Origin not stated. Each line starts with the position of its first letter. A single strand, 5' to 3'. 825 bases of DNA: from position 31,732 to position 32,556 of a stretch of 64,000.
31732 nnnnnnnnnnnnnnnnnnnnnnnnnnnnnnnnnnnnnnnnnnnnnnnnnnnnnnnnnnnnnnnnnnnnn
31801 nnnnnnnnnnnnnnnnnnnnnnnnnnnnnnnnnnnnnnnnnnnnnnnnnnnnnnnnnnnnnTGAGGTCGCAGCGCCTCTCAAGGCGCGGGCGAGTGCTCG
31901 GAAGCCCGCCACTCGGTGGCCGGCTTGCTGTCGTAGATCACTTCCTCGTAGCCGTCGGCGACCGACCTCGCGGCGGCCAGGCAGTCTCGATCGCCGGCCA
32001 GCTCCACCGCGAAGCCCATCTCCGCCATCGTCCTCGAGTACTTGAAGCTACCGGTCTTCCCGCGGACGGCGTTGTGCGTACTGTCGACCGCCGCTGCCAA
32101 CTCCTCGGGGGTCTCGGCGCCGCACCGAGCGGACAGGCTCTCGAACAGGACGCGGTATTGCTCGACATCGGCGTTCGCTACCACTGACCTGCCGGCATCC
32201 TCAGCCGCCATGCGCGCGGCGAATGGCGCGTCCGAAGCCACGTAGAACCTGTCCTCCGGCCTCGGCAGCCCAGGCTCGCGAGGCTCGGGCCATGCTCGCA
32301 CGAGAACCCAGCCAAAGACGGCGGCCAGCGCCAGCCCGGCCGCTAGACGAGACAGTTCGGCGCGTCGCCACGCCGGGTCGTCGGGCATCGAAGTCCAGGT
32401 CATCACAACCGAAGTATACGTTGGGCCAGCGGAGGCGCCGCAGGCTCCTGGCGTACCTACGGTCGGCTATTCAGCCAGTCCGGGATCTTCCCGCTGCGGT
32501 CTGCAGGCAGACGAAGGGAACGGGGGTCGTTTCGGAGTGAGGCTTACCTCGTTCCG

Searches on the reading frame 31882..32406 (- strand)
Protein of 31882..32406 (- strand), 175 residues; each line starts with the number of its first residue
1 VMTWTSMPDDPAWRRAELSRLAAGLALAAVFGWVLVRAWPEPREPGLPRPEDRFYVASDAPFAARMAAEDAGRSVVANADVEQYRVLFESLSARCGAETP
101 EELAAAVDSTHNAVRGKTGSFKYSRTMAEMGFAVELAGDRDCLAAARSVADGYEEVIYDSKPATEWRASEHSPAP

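Call 5: search_protein_families(library=pfam, proteins=[window:31882-32406:-], max_evalue=1)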
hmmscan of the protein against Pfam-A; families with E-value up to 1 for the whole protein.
window:31882-32406:- (175 aa): 1 family
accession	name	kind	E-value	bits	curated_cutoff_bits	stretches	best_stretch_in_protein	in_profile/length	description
PF16995.10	tRNA-synt_2_TM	-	0.045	13.9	26.8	1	15-44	136-164/215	Transmembrane region of lysyl-tRNA synthetase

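Call 6: search_protein_families(library=ncbifam, proteins=[window:31882-32406:-], max_evalue=1)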
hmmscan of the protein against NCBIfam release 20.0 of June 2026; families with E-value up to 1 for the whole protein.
window:31882-32406:- (175 aa): 1 family
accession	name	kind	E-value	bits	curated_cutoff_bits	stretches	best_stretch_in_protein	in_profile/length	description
TIGR01362.1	KDO8P_synth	equivalog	0.18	10.9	314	1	103-161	108-166/258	3-deoxy-8-phosphooctulonate synthase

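Call 74: search_protein_families(library=padloc, proteins=[window:31882-32406:-], max_evalue=0.01)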
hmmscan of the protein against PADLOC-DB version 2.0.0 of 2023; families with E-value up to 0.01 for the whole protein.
window:31882-32406:- (175 aa): 0 families
